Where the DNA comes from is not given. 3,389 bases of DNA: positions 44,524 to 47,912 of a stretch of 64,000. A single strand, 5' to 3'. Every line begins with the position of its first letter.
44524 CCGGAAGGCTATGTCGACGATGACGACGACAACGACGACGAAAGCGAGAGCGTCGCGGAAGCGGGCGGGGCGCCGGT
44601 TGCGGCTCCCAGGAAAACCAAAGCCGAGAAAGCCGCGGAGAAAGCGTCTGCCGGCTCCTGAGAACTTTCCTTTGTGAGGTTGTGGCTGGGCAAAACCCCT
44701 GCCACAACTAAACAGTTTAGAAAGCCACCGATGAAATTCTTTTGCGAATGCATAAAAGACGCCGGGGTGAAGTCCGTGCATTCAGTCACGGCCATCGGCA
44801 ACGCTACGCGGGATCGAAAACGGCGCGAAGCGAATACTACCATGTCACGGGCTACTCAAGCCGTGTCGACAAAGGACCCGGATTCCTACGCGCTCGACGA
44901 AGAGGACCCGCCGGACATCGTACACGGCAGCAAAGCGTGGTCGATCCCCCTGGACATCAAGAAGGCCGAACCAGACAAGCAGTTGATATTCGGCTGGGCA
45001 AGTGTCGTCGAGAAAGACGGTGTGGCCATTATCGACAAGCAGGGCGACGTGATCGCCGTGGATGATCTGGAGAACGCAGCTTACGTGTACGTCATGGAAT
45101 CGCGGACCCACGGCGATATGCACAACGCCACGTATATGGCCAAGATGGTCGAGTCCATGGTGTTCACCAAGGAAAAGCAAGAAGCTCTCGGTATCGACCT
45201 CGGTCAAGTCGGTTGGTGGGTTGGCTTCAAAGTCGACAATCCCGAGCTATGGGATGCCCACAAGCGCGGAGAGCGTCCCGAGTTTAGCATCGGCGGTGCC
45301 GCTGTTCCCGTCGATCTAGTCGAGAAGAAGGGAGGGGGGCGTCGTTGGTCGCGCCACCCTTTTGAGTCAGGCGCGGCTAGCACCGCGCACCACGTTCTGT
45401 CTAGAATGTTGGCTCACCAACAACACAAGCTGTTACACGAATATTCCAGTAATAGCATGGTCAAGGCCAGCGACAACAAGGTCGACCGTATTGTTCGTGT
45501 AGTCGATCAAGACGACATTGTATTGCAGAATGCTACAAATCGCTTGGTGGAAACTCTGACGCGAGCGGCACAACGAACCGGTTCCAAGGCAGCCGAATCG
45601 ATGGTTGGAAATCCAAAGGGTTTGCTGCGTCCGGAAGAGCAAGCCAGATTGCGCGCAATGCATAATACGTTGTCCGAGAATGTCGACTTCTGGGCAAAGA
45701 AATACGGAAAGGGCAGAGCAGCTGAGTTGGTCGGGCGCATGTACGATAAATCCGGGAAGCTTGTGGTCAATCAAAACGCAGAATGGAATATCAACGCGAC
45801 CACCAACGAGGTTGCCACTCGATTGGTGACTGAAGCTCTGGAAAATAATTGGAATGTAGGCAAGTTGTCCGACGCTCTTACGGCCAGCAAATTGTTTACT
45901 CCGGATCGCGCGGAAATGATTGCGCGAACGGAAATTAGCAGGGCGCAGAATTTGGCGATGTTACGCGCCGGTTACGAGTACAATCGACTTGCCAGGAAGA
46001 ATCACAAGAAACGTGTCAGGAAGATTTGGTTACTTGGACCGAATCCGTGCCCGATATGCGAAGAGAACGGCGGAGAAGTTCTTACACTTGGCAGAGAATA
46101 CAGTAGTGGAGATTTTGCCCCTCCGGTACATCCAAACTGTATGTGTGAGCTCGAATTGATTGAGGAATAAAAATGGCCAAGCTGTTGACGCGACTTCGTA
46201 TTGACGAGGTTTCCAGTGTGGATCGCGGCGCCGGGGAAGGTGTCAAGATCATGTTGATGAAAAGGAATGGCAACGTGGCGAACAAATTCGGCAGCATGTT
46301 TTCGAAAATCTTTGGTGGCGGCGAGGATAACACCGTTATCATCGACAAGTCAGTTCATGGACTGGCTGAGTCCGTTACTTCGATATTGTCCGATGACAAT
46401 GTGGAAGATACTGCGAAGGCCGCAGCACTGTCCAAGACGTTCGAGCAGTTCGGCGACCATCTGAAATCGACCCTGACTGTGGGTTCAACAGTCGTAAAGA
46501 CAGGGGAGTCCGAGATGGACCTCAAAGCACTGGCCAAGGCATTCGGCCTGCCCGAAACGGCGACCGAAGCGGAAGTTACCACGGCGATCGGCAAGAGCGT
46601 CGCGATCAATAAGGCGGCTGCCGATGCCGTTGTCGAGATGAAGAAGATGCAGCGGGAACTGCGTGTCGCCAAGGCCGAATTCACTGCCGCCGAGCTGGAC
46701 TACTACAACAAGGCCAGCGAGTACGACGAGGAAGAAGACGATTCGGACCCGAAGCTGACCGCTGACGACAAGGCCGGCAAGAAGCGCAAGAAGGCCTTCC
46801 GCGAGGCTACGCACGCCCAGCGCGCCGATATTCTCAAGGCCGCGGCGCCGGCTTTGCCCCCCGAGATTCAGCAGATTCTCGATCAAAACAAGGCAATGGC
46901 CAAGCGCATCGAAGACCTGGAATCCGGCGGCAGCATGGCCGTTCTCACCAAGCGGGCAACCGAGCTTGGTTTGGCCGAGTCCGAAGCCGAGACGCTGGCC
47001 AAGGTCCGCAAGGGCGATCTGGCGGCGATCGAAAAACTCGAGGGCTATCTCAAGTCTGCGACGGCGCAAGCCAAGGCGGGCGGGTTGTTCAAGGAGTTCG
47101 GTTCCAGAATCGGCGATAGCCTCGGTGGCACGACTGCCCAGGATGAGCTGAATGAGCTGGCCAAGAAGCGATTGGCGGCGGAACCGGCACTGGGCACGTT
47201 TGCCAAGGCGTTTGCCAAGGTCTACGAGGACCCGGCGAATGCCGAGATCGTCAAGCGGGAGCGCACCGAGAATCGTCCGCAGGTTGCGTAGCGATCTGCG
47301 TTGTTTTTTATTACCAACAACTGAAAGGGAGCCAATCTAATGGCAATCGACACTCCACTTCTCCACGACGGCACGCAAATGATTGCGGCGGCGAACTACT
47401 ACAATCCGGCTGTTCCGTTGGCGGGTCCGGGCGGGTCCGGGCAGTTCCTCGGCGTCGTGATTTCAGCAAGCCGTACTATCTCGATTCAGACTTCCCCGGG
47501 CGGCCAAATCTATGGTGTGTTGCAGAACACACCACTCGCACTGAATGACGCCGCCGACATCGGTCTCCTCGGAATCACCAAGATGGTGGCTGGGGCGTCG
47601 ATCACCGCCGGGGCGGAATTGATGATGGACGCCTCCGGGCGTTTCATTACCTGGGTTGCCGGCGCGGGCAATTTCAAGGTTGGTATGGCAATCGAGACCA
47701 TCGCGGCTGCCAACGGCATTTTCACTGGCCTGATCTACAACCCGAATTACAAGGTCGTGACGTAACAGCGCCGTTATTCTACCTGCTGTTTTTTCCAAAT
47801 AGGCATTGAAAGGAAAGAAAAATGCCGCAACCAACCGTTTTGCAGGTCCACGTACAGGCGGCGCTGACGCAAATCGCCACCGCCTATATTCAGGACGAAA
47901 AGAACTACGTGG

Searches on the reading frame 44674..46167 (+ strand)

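Call 10: search_protein_families(library=pfam, proteins=[window:44674-46167:+], max_evalue=0.01)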
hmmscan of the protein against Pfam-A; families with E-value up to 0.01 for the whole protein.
window:44674-46167:+ (498 aa): 2 families
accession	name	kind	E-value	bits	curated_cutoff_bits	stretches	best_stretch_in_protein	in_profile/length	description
PF14550.11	Peptidase_S78_2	-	1.2e-14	54.9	24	1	95-211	5-123/126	Putative phage serine protease XkdF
PF04233.19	Phage_Mu_F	-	5.6e-06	27.5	29.6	1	384-493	6-111/112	Phage Mu protein F like protein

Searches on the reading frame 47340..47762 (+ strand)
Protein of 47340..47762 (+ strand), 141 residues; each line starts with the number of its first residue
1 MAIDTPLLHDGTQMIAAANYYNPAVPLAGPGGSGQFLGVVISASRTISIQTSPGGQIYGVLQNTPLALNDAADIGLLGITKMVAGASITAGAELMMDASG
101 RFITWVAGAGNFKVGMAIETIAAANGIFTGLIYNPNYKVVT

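Call 18: search_protein_families(library=pfam, proteins=[window:47340-47762:+], max_evalue=0.1)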
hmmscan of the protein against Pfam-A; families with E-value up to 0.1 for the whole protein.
window:47340-47762:+ (141 aa): 1 family
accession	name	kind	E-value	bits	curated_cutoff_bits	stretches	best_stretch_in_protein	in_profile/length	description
PF09956.15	Phage_cement_2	-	2.5e-07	31.4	24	1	55-126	26-97/103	Phage cement protein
